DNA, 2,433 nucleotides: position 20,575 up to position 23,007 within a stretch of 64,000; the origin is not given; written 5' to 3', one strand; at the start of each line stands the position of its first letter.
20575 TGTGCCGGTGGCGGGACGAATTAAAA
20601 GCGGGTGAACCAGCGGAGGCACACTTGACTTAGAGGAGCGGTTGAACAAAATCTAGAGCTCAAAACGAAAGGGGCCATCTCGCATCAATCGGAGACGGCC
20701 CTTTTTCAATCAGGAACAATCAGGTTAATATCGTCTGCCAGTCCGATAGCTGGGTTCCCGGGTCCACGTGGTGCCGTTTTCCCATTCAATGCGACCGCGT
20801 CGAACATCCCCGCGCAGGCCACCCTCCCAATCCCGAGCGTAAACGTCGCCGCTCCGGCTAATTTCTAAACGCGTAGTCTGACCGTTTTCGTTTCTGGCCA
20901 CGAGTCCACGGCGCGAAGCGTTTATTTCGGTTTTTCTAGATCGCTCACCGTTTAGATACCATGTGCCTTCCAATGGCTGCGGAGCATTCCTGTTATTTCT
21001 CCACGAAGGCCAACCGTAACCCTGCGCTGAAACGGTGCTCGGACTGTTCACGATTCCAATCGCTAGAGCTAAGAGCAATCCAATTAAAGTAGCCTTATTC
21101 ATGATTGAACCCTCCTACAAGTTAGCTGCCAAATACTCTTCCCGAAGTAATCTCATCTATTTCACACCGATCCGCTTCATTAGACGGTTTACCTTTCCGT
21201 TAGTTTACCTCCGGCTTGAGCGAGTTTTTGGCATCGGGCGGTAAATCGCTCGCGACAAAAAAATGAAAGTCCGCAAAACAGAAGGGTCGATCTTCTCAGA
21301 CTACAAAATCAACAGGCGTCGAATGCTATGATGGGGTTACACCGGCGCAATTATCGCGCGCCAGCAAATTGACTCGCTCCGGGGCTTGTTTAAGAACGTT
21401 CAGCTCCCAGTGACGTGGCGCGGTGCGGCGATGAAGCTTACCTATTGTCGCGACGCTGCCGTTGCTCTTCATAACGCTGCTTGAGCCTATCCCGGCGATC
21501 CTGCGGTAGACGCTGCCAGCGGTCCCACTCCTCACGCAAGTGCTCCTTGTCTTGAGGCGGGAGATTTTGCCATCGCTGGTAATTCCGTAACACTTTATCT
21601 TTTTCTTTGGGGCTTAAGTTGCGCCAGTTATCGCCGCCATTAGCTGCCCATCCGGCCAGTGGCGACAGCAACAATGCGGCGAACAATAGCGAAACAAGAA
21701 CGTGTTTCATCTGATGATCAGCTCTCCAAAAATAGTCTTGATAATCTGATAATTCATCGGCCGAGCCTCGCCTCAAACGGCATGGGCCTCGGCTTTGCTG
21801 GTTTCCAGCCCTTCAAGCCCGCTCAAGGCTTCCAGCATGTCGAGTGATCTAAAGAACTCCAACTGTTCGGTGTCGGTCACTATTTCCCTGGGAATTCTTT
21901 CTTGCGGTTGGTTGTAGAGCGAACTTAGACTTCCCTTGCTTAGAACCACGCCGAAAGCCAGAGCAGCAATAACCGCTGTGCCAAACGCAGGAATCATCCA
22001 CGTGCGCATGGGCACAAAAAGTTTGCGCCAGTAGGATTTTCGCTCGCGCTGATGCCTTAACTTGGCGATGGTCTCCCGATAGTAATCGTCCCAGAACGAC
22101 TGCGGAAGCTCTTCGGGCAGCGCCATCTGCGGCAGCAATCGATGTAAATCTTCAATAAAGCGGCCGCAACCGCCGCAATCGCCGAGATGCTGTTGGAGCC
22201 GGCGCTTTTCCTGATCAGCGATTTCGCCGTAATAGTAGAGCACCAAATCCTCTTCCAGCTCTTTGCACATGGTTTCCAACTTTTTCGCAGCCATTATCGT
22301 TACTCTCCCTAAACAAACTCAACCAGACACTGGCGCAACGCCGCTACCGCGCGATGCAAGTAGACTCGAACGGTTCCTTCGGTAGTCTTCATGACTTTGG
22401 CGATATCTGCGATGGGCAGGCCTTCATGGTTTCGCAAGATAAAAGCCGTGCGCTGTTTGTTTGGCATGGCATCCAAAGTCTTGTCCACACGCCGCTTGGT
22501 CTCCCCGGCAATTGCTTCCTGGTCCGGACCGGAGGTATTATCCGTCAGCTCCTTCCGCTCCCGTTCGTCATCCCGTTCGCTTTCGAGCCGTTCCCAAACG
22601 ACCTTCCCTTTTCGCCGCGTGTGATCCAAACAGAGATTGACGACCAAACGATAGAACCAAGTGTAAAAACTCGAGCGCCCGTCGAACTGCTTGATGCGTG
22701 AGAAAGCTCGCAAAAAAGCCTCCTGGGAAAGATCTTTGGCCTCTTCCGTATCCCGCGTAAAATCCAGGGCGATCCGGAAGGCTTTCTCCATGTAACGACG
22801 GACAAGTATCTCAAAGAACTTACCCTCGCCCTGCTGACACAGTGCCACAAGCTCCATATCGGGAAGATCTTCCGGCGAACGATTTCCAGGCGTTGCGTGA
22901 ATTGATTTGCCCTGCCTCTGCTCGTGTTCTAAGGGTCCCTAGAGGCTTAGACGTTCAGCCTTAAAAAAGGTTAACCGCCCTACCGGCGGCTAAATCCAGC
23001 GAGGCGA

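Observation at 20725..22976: ECF sigma / anti-sigma / DUF3106 operon shares an identical promoter-like motif with a neighbouring small secreted protein gene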

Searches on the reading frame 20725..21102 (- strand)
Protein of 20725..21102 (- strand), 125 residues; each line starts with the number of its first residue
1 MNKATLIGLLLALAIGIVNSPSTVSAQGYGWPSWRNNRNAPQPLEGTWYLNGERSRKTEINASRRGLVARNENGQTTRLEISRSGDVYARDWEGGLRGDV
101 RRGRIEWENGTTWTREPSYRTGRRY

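Call 4: search_protein_families(library=pfam, proteins=[window:20725-21102:-], max_evalue=0.1)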
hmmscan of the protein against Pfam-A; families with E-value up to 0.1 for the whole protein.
window:20725-21102:- (125 aa): 0 families

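Call 15: search_protein_families(library=ncbifam, proteins=[window:20725-21102:-], max_evalue=0.01)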
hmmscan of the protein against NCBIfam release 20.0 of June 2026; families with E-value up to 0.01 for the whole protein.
window:20725-21102:- (125 aa): 0 families

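Call 18: find_homologous_proteins(query=window:20725-21102:-)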
Query window:20725-21102:- (125 aa): 273 proteins with E <= 0.001 among 296 candidates; the best 120 are listed.
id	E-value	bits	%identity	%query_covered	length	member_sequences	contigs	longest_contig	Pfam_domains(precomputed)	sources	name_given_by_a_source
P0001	2.2e-73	262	96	100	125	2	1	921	-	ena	-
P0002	6.7e-73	261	95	100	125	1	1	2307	-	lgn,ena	-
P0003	1.8e-72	259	94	100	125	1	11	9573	-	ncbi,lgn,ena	-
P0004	5.5e-72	258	95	99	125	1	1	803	-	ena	-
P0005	1.0e-71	257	94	100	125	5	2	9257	-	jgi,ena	-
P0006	1.5e-71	256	94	100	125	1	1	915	-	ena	-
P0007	2.2e-71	256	94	100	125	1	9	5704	-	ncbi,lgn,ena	-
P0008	2.3e-71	256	94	100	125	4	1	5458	-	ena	-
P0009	4.4e-71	255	94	100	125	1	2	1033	-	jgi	jgi:hypothetical protein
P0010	6.7e-71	254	94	99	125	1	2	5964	-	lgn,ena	-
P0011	6.8e-71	254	93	100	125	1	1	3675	-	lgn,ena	-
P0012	7.0e-71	254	94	100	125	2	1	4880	-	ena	-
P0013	8.3e-71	254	92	100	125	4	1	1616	-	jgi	jgi:hypothetical protein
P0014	2.0e-70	253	93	100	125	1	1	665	-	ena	-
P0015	3.6e-70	252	93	100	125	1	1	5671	-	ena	-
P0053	7.5e-52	193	73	98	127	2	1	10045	-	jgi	jgi:hypothetical protein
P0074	2.0e-50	188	66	59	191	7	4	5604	PF24491.2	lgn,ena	-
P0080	5.0e-50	187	72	98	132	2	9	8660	-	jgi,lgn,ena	jgi:hypothetical protein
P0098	7.2e-47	177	60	73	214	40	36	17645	PF24491.2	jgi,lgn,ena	jgi:hypothetical protein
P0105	1.0e-43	166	64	98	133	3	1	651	-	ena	-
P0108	6.1e-39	151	64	98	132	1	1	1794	-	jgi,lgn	jgi:hypothetical protein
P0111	3.9e-37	145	58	99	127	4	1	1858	-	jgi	jgi:hypothetical protein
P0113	1.3e-36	143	59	98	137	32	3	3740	-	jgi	jgi:hypothetical protein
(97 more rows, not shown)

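Call 36: find_encoding_contigs(protein=P0053, flank=4000, max_places=3)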
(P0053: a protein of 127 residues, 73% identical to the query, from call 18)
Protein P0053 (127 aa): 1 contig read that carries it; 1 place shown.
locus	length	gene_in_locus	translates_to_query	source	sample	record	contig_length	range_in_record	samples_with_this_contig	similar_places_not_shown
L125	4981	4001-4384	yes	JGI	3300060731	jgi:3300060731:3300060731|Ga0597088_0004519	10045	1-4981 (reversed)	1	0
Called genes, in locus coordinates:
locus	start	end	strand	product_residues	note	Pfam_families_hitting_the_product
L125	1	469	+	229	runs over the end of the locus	PF01983:CofC, PF12804:NTP_transf_3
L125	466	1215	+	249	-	PF01996:F420_ligase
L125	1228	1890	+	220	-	PF01118:Semialdhyde_dh (weak), PF03446:NAD_binding_2 (weak), PF03807:F420_oxidored, PF07991:KARI_N (weak), PF02153:PDH_N (faint)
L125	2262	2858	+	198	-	PF07638:Sigma70_ECF (weak), PF04542:Sigma70_r2, PF08281:Sigma70_r4_2, PF04545:Sigma70_r4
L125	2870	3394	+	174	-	PF13490:zf-HC2 (weak)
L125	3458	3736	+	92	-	PF11304:DUF3106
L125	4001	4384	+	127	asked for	-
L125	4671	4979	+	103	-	?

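Call 37: find_encoding_contigs(protein=P0080, flank=4000, max_places=3)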
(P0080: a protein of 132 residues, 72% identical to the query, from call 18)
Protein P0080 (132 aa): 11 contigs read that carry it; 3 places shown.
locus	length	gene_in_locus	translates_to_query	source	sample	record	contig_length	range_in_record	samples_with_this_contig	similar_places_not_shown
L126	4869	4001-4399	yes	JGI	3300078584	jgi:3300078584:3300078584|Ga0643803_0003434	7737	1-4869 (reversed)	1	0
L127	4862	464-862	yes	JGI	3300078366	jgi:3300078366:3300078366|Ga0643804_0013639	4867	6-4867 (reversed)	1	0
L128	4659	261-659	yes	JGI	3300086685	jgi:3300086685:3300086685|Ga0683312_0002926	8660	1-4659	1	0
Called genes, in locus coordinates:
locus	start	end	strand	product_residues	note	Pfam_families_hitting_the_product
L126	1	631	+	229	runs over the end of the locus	PF01983:CofC, PF12804:NTP_transf_3 (weak)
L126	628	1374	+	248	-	PF01996:F420_ligase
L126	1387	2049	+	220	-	PF01118:Semialdhyde_dh (faint), PF03807:F420_oxidored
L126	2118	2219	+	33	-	-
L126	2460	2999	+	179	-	PF07638:Sigma70_ECF (weak), PF04542:Sigma70_r2, PF08281:Sigma70_r4_2, PF04545:Sigma70_r4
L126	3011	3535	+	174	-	PF13490:zf-HC2 (weak)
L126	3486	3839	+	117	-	PF11304:DUF3106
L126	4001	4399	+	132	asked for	-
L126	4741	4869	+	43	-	?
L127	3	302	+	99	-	?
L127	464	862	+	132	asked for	-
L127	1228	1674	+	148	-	-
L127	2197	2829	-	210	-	-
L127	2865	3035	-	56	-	-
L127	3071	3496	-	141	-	-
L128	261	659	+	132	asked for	-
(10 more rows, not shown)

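Call 38: find_encoding_contigs(protein=P0113, flank=4000, max_places=3)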
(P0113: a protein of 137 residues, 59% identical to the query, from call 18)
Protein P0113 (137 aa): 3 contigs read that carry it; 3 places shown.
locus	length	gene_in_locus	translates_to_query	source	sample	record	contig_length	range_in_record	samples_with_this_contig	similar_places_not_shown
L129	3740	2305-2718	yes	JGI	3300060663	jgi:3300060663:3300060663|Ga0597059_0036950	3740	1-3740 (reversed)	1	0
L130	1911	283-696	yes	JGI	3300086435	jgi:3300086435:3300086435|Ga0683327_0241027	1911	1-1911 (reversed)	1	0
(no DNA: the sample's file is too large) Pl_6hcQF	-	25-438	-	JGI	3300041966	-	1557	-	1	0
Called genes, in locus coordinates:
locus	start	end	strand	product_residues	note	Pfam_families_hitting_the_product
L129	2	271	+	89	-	?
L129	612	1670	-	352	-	PF13379:NMT1_2, PF09084:NMT1, PF12974:Phosphonate-bd (weak)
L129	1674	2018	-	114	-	PF02810:SEC-C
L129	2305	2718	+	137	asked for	-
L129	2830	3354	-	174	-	-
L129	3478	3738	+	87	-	?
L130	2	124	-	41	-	?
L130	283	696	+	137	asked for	-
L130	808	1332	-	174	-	-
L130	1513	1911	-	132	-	?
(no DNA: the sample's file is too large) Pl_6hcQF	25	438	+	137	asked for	-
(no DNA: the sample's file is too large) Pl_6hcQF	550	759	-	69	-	-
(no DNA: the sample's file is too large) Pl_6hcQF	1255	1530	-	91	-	-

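Call 47: predict_structure(alignment_id=A1)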
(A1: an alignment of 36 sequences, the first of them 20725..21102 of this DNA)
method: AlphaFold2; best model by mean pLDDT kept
length: 125 residues; sequences in the alignment: 36
mean_pLDDT: 73.3   pTM: 0.60
mean pLDDT of the five models: 73.3, 71.0, 71.0, 70.4, 70.1
residues with pLDDT >= 90: 59; 70-90: 19; 50-70: 8; < 50: 39
segments of 3 or more residues with pLDDT < 50: 1-33, 122-125
pLDDT, mean of each block of 10 residues (from residue 1): 40 40 36 49 89 95 93 95 86 91 92 88 49
secondary structure, 60 per line:
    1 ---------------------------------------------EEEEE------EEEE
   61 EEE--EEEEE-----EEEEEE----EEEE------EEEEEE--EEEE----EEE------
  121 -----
elements in order: E46-50 E57-63 E66-70 E76-81 E86-89 E96-101 E104-107 E112-114

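Call 50: fold_search(model_id=the predicted structure, library=pdb)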
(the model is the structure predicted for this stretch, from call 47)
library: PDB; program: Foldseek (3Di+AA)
matches with E <= 10: 390; with E <= 0.001: 0
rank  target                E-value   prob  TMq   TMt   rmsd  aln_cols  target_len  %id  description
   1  4azo                  1.9e-01  0.44  0.28  0.27   8.9       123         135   15  Murine epidermal fatty acid-binding protein (FABP5), apo form, poly- his tag removed (released 2013-08-07)
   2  4azq                  1.9e-01  0.38  0.28  0.26   9.3       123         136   12  Murine epidermal fatty acid-binding protein (FABP5) in complex with the endocannabinoid 2-arachidonoylglycerol (released 2013-08-14)
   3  4d6b                  2.0e-01  0.30  0.26  0.25   6.6       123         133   10  Human myelin protein P2, mutant P38G (released 2015-05-20)
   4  8i0w_2                2.3e-01  0.18  0.21  0.17  11.1       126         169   13  The cryo-EM structure of human C complex (released 2024-07-31)
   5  4azn_A                2.7e-01  0.41  0.29  0.27   9.1       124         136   13  Murine epidermal fatty acid-binding protein (FABP5), apo form, poly- his tag-mediated crystal packing (released 2013-08-07)
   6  4lkt_B                2.7e-01  0.33  0.27  0.26   9.4       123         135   13  Crystal Structure of Human Epidermal Fatty Acid Binding Protein (FABP5) in Complex with Linoleic Acid (released 2014-03-26)
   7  6xu9                  2.9e-01  0.25  0.26  0.25   6.6       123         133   10  Human myelin protein P2 mutant K3N (released 2020-04-08)
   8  6xuw                  3.0e-01  0.51  0.31  0.30   6.4       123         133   10  Human myelin protein P2 mutant L27D (released 2020-04-08)
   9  4lkt_A                3.0e-01  0.38  0.28  0.26   9.2       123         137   13  Crystal Structure of Human Epidermal Fatty Acid Binding Protein (FABP5) in Complex with Linoleic Acid (released 2014-03-26)
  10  4azp                  3.2e-01  0.28  0.27  0.26   9.2       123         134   13  Murine epidermal fatty acid-binding protein (FABP5) in complex with the endocannabinoid anandamide (released 2013-08-07)
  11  7fwi_A                3.8e-01  0.30  0.28  0.27   9.3       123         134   13  Crystal Structure of human FABP5 in complex with 2-(indole-1-carbonylamino)benzoic acid, i.e. SMILES c12N(C(=O)Nc3c(cc (released 2023-06-14)
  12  6sts_A                4.0e-01  0.54  0.34  0.33   5.7       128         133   12  Human myelin protein P2 mutant R30Q (released 2020-04-08)
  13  2wut                  4.0e-01  0.47  0.33  0.32   6.1       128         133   13  Crystal structure of human myelin protein P2 in complex with palmitate (released 2010-05-12)
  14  7a5p_x                4.0e-01  0.18  0.22  0.22   9.2       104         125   12  Human C Complex Spliceosome - Medium-resolution PERIPHERY (released 2020-10-14)
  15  6xvy_B                4.3e-01  0.41  0.33  0.31   6.4       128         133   12  Human myelin protein P2 mutant R88Q (released 2020-04-08)
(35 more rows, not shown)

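Call 56: find_encoding_contigs(protein=P0111, flank=3000, max_places=2)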
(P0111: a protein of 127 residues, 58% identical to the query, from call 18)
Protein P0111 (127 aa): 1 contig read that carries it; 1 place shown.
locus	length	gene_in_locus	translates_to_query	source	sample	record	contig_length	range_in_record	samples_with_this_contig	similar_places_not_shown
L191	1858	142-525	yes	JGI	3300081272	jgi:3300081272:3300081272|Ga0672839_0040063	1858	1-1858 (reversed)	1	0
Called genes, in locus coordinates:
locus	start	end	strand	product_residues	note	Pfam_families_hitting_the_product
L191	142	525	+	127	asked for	-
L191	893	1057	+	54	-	-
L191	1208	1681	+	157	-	-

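Call 57: find_encoding_contigs(protein=P0108, flank=3000, max_places=2)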
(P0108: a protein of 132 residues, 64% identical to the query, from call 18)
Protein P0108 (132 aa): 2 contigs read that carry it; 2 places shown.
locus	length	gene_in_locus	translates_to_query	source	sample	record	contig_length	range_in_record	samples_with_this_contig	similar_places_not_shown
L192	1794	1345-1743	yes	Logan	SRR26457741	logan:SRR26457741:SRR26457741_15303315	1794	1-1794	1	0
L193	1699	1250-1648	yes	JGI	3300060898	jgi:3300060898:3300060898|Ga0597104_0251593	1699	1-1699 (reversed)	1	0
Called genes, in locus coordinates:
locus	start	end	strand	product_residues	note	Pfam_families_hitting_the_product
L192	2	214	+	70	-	?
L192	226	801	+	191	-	PF13490:zf-HC2 (weak)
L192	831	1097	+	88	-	PF11304:DUF3106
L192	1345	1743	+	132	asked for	-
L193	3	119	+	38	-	?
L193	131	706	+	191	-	PF13490:zf-HC2 (weak)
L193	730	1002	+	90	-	PF11304:DUF3106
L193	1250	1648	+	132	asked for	-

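Call 58: find_encoding_contigs(protein=P0105, flank=3000, max_places=2)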
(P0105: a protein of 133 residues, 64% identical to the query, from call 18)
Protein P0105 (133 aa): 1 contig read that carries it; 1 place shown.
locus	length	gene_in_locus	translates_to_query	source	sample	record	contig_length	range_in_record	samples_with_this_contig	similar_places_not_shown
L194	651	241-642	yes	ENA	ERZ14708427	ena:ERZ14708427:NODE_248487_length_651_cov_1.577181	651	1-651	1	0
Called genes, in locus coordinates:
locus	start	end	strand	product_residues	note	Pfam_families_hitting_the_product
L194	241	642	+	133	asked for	-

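Call 62: search_protein_families(library=pfam, proteins=[P0098, P0074, window:20725-21102:-], max_evalue=1)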
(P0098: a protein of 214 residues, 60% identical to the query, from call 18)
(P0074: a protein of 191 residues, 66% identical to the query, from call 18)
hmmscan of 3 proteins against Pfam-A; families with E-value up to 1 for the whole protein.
P0098 (214 aa): 2 families
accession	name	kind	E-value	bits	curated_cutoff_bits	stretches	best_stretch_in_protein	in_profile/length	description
PF24491.1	DUF7586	-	7.4e-06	26.4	27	2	130-183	2-55/85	Domain of unknown function (DUF7586)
PF06594.17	HCBP_related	-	0.021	15.2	21.4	0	103-117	26-40/42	Haemolysin-type calcium binding protein related domain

P0074 (191 aa): 2 families
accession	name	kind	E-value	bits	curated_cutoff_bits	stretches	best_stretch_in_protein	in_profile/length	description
PF24491.1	DUF7586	-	2.9e-05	24.5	27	2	112-164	3-55/85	Domain of unknown function (DUF7586)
PF06594.17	HCBP_related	-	0.044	14.2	21.4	0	176-188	28-40/42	Haemolysin-type calcium binding protein related domain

window:20725-21102:- (125 aa): 0 families

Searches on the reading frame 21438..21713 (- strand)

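Call 4: search_protein_families(library=pfam, proteins=[window:21438-21713:-], max_evalue=0.1)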
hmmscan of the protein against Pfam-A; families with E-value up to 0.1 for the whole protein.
window:21438-21713:- (91 aa): 1 family
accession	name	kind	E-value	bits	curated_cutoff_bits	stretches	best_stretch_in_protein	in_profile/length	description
PF11304.13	DUF3106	-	8.3e-10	39.5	24.3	1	28-78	53-103/104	Protein of unknown function (DUF3106)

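Call 15: search_protein_families(library=ncbifam, proteins=[window:21438-21713:-], max_evalue=0.01)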
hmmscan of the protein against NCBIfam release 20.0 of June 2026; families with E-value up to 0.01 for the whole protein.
window:21438-21713:- (91 aa): 0 families

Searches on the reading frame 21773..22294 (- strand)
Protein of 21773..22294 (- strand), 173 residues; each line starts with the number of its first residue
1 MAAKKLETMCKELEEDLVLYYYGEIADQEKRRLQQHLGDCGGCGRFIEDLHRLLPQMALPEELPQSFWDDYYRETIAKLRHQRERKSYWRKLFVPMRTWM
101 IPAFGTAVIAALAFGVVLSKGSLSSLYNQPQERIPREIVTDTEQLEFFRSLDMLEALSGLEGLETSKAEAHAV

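Call 4: search_protein_families(library=pfam, proteins=[window:21773-22294:-], max_evalue=0.1)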
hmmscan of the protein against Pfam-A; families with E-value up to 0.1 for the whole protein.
window:21773-22294:- (173 aa): 2 families
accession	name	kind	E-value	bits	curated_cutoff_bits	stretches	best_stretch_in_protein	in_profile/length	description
PF13490.11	zf-HC2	-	8.2e-06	26.3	22.2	1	10-43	1-34/35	Putative zinc-finger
PF10039.14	DUF2275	-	0.029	14.9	24.6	1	70-119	7-57/210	Predicted integral membrane protein (DUF2275)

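Call 15: search_protein_families(library=ncbifam, proteins=[window:21773-22294:-], max_evalue=0.01)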
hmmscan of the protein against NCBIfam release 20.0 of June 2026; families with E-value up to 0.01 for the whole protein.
window:21773-22294:- (173 aa): 3 families
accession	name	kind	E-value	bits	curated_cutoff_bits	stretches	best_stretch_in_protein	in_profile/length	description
NF052375.1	antisigma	equivalog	1.1e-05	25.5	100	1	18-131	3-114/217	anti-sigma factor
TIGR03988.1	antisig_RsrA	equivalog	0.00021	21.3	62.5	1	10-46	2-38/77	mycothiol system anti-sigma-R factor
NF010501.0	PRK13920.1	subfamily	0.0058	16.3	225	1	11-133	2-121/213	putative anti-sigmaE protein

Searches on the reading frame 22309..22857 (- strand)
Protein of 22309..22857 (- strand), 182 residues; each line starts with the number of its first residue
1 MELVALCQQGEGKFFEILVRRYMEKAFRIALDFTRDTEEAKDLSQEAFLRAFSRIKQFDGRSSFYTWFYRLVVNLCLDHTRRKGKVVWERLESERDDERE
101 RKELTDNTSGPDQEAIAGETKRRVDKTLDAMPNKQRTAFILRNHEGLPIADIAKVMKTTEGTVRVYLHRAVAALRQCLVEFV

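Call 4: search_protein_families(library=pfam, proteins=[window:22309-22857:-], max_evalue=0.1)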
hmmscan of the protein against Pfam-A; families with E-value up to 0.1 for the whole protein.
window:22309-22857:- (182 aa): 8 families
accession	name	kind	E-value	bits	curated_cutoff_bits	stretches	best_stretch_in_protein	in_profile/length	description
PF04542.20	Sigma70_r2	-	1.4e-17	63.7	24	1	18-85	1-70/71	Sigma-70 region 2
PF08281.18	Sigma70_r4_2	-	3.2e-15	56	25.7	1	122-174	2-54/54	Sigma-70, region 4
PF04545.22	Sigma70_r4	-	6.7e-09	35.6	24.1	1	128-176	2-50/50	Sigma-70, region 4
PF07638.17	Sigma70_ECF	-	5e-07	30.2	21.1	1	8-172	12-177/185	ECF sigma factor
PF22233.2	PhyR_sigma-like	-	0.0011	19.2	27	1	128-172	1-45/50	Response regulator PhyR, sigma-like domain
PF13384.12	HTH_23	-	0.0015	18.7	24.6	1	135-169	6-40/50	Homeodomain-like domain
PF00808.29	CBFD_NFYB_HMF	-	0.0024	18.5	21.4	1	147-182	3-37/65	Histone-like transcription factor (CBF/NF-Y) and archaeal histone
PF13551.12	HTH_29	-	0.052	14.1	28.1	0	141-171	6-37/64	Winged helix-turn helix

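Call 15: search_protein_families(library=ncbifam, proteins=[window:22309-22857:-], max_evalue=0.01)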
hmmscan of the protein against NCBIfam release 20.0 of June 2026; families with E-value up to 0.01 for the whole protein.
window:22309-22857:- (182 aa): 97 families (the best 25 are shown)
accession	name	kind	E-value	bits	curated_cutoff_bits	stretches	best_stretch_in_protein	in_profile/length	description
NF008888.0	PRK11922.1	equivalog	8.6e-40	136.8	204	1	2-179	19-197/231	RNA polymerase sigma factor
NF009166.1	PRK12513.1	equivalog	7.7e-37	126.9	206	1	3-180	12-188/193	RNA polymerase sigma factor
TIGR02939.1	RpoE_Sigma70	equivalog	8.4e-35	120.5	236.15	1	2-178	9-186/190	RNA polymerase sigma factor RpoE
NF004113.0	PRK05602.1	equivalog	3e-33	115.2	208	1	2-179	34-202/211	RNA polymerase sigma factor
NF007223.0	PRK09641.1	equivalog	1.9e-32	112.6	209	1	3-178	8-184/187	RNA polymerase sigma factor SigW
TIGR02937.1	sigma70-ECF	superfamily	4.3e-32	111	42.9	1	16-178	4-165/165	sigma-70 family RNA polymerase sigma factor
NF007225.0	PRK09643.1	equivalog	1e-30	107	190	1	2-179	16-183/204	RNA polymerase sigma factor SigM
TIGR02954.1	Sig70_famx3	hypoth_equivalog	1.1e-29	103.4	188.5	1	2-178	5-167/170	RNA polymerase sigma-70 factor, TIGR02954 family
NF058625.1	sigma_PG0214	equivalog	4.2e-29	101.4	130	1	13-178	4-161/170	GFO_1088 family ECF-type sigma factor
TIGR02985.1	Sig70_bacteroi1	subfamily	1e-28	100.6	126.4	1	15-177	3-161/162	RNA polymerase sigma-70 factor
TIGR02948.1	SigW_bacill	equivalog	6.6e-27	94.8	243.1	1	6-178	11-184/187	RNA polymerase sigma factor SigW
NF009171.0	PRK12518.1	equivalog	1.3e-25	90.3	208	1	2-178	16-184/191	RNA polymerase sigma factor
TIGR02950.1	SigM_subfam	subfamily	1.1e-24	87.1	147.95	1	16-177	3-157/159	RNA polymerase sigma factor, SigM family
NF007216.0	PRK09638.1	equivalog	1.6e-24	86.7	194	1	2-178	7-174/180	RNA polymerase sigma factor SigY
NF009176.0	PRK12524.1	equivalog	1.9e-24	86.6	264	1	3-178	16-184/196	RNA polymerase sigma factor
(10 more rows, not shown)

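Call 30: search_solved_structures(query=window:22309-22857:-, max_evalue=0.00001)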
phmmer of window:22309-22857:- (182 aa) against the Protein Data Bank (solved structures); distinct sequences matched with E-value up to 0.00001: 21.
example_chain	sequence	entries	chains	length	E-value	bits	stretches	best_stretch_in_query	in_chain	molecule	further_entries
6in7_B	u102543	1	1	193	1.6e-28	102.9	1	2-178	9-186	RNA polymerase sigma-H factor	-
8z6g_B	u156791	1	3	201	1.8e-28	102.7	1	2-178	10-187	RNA polymerase sigma factor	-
1or7_A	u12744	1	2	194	1.8e-20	76.6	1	3-174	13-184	RNA polymerase sigma-E factor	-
6jbq_F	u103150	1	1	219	2.7e-20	76.1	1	3-174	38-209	ECF RNA polymerase sigma-E factor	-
5wuq_A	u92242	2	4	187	5.7e-20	75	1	8-178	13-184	ECF RNA polymerase sigma factor SigW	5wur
9m9d_F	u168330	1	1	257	3.5e-16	62.7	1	15-178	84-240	ECF RNA polymerase sigma factor SigE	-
9m9e_F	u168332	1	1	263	3.7e-16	62.6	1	15-178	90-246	ECF RNA polymerase sigma factor SigE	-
9m98_F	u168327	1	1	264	3.7e-16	62.6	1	15-178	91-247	ECF RNA polymerase sigma factor SigE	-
6jcy_F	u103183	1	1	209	2e-14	57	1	23-179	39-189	ECF RNA polymerase sigma factor SigH,ECF RNA polymerase sigma factor SigE,ECF RNA polymera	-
5zx2_F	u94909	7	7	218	7.2e-14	55.1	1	23-179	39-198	ECF RNA polymerase sigma factor SigH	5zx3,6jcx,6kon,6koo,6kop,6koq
2map_A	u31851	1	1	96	6e-12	48.9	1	3-84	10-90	RNA polymerase sigma factor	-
2mao_A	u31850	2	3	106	7.4e-12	48.6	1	3-85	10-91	RNA polymerase sigma factor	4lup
6dxo_A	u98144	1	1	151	6.7e-11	45.5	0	1-81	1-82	RNA polymerase ECF-subfamily sigma factor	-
7qh5_A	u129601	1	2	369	4.2e-10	42.9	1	11-79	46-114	RNA polymerase sigma factor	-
5or5_A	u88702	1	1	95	7.7e-10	42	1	3-84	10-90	ECF RNA polymerase sigma-E factor,ECF RNA polymerase sigma factor SigW,ECF RNA polymerase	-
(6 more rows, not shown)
